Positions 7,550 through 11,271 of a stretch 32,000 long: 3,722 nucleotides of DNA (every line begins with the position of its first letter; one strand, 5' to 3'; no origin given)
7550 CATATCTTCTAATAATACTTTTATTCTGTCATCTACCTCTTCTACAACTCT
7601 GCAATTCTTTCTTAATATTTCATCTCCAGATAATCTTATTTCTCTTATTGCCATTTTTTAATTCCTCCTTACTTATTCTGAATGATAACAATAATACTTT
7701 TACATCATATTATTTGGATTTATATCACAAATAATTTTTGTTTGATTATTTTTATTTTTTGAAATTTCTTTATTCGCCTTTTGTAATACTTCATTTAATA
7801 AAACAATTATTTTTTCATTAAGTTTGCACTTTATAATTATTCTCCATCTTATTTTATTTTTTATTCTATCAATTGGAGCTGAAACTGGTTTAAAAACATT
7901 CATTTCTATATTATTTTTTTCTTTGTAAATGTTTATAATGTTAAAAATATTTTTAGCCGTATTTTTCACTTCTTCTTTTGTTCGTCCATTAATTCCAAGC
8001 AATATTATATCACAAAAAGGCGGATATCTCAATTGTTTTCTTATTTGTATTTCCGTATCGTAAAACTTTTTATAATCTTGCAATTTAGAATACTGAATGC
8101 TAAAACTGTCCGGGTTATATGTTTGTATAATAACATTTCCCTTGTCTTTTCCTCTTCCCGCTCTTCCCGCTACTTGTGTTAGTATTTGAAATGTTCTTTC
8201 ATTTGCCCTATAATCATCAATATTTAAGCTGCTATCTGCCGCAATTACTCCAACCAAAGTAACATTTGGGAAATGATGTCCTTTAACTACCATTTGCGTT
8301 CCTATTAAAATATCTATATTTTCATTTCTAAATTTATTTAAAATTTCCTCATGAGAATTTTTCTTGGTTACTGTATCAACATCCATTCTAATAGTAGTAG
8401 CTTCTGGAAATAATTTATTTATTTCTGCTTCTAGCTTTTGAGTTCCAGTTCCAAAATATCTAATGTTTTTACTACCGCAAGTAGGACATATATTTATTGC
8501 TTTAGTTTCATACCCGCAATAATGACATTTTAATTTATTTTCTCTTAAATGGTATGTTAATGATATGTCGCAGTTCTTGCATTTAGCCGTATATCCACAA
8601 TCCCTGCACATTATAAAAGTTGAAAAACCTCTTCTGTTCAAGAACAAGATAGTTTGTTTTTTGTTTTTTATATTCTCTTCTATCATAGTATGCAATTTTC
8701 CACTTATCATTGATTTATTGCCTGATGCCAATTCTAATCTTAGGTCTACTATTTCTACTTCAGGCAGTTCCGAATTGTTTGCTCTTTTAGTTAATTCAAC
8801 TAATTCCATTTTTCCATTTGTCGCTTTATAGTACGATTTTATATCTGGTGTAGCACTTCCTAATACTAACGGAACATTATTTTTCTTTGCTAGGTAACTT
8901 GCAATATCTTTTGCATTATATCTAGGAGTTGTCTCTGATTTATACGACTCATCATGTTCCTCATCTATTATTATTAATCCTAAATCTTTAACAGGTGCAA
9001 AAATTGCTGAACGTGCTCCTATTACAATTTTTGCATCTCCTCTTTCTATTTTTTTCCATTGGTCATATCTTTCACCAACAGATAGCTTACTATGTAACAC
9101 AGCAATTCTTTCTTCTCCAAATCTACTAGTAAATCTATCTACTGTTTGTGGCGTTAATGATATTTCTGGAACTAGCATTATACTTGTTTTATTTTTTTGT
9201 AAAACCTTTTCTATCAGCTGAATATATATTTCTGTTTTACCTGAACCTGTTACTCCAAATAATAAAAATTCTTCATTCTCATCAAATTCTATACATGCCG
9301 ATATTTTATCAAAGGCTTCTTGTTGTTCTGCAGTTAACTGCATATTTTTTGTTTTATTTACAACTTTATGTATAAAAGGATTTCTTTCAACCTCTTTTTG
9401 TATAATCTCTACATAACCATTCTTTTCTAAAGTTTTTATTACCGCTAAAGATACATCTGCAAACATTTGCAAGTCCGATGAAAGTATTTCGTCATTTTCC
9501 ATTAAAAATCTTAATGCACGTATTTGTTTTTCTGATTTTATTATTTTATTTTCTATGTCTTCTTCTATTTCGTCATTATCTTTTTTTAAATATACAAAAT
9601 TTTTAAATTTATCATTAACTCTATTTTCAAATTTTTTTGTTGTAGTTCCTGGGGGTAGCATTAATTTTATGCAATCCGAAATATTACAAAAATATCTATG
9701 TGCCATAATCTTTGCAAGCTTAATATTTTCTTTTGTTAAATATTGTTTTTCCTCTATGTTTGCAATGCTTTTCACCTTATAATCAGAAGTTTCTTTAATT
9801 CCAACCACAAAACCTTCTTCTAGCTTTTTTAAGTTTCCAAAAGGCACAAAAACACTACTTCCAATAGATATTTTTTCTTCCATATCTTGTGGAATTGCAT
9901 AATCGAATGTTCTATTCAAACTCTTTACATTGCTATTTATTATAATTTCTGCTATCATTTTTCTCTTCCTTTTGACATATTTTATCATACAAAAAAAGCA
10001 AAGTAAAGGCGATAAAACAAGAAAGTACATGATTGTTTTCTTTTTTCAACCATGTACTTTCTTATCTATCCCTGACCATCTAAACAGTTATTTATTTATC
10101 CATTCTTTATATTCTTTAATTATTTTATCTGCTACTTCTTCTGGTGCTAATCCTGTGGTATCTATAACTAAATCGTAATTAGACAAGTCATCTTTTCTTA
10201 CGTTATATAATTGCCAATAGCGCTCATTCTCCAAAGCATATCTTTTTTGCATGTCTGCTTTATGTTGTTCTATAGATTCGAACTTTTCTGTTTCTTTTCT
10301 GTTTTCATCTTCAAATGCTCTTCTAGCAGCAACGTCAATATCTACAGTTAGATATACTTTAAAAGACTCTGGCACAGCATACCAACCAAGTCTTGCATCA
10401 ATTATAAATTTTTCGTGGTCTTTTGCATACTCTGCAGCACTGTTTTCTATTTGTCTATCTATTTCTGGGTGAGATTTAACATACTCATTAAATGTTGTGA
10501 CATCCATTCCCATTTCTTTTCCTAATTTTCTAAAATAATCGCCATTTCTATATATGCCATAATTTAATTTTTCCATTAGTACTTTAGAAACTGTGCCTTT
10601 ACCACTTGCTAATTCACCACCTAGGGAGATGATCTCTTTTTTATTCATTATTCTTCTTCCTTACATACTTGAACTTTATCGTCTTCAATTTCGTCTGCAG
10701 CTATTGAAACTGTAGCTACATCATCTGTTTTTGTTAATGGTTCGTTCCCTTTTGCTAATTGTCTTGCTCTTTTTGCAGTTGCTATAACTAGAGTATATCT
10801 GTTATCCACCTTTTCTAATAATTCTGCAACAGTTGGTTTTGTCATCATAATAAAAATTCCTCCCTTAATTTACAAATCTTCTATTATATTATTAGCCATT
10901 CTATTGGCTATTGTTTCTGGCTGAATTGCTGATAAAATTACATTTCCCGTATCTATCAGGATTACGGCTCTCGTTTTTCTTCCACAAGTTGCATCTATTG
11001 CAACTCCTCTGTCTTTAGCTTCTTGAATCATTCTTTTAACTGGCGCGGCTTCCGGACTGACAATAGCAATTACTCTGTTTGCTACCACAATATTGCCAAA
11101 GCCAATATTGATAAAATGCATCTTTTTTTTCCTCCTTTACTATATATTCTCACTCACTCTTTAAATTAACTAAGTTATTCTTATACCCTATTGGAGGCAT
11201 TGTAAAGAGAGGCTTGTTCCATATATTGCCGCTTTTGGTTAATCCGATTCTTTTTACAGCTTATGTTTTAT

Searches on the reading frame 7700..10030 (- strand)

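Call 16: search_protein_families(library=pfam, proteins=[window:7700-10030:-], max_evalue=0.01)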
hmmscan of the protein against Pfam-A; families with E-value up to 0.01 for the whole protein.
window:7700-10030:- (776 aa): 8 families
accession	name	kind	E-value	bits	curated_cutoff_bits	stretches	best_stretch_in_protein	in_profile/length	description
PF17764.6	PriA_3primeBD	-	7.6e-22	77.4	22.7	1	29-126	2-96/96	3'DNA-binding domain (3'BD)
PF00270.35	DEAD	-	2.2e-20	73.5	26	1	234-399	2-163/167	DEAD/DEAH box helicase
PF04851.21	ResIII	-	6.7e-20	72.1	22.5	1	230-396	2-163/164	Type III restriction enzyme, res subunit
PF18074.6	PriA_C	-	5.2e-17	62.9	26.9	1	671-772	1-95/95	Primosomal protein N C-terminal domain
PF18319.7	Zn_ribbon_PriA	-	1.9e-12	47.4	26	1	484-509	1-26/27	PriA DNA helicase Cys-rich region (CRR) domain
PF00271.37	Helicase_C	-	4.4e-11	43.4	23.5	1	526-627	21-109/110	Helicase conserved C-terminal domain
PF05970.20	PIF1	-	0.00061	19.9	25.9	1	231-283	1-53/223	PIF1-like helicase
PF07191.17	Zn_ribbon_6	-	0.0037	17.7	25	1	483-521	2-38/67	Double zinc ribbon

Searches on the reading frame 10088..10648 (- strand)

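Call 16: search_protein_families(library=pfam, proteins=[window:10088-10648:-], max_evalue=0.01)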
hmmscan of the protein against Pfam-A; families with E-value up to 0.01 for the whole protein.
window:10088-10648:- (186 aa): 6 families
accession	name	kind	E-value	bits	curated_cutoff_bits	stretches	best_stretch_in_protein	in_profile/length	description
PF13189.12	Cytidylate_kin2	-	3.2e-13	50.7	28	1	6-165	1-175/176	Cytidylate kinase-like family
PF02224.24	Cytidylate_kin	-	2.5e-12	47.4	26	1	49-181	84-210/211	Cytidylate kinase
PF13207.12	AAA_17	-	3.9e-10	40.6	27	1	15-116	6-124/136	AAA domain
PF13238.12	AAA_18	-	4.3e-10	40.6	29.4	1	7-122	1-121/128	AAA domain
PF07931.18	CPT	-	0.00069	19.9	22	0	98-180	112-171/172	Chloramphenicol phosphotransferase-like protein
PF13671.12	AAA_33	-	0.0019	18.9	27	0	9-85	4-77/143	AAA domain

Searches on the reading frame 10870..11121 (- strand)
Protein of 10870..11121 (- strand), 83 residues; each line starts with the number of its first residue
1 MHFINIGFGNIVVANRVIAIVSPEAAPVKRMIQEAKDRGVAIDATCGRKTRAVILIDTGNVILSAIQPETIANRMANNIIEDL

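Call 30: search_protein_families(library=pfam, proteins=[window:10870-11121:-], max_evalue=0.01)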
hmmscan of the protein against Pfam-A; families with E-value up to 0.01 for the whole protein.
window:10870-11121:- (83 aa): 1 family
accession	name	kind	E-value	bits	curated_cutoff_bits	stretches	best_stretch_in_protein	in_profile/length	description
PF04025.18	RemA-like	-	1e-35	122.1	26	1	3-75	1-73/73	Extracellular matrix regulatory protein A-like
